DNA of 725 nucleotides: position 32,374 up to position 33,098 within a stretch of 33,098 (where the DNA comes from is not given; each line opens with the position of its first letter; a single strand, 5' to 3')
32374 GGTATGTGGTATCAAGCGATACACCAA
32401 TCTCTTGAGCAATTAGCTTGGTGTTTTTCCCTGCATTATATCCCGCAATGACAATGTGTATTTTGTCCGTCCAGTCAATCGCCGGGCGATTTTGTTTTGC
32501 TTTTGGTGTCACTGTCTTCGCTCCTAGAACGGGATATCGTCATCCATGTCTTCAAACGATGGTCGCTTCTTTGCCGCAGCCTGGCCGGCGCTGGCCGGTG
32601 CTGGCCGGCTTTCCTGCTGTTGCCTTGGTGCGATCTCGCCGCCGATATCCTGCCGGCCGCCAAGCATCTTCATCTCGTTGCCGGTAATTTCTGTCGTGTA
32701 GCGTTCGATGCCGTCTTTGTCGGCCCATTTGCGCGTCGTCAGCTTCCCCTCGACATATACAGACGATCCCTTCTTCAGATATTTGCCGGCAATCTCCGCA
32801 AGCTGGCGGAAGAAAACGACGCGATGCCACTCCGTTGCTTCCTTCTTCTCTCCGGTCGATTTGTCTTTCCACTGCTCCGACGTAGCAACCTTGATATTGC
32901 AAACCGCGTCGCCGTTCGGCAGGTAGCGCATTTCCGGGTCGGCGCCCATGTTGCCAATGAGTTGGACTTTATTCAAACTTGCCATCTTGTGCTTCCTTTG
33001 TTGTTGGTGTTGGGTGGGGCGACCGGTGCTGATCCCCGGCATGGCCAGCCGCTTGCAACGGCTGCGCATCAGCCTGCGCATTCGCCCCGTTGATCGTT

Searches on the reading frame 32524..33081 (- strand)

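Call 58: search_protein_families(library=pfam, proteins=[window:32524-33081:-], max_evalue=0.01)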
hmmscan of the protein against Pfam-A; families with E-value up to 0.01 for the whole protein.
window:32524-33081:- (185 aa): 2 families
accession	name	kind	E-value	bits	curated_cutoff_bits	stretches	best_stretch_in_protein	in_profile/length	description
PF00436.31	SSB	-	1.1e-38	131.9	26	1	36-140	1-104/104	Single-strand binding protein family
PF01336.31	tRNA_anti-codon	-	0.0052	17.1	27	1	87-132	30-67/75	OB-fold nucleic acid binding domain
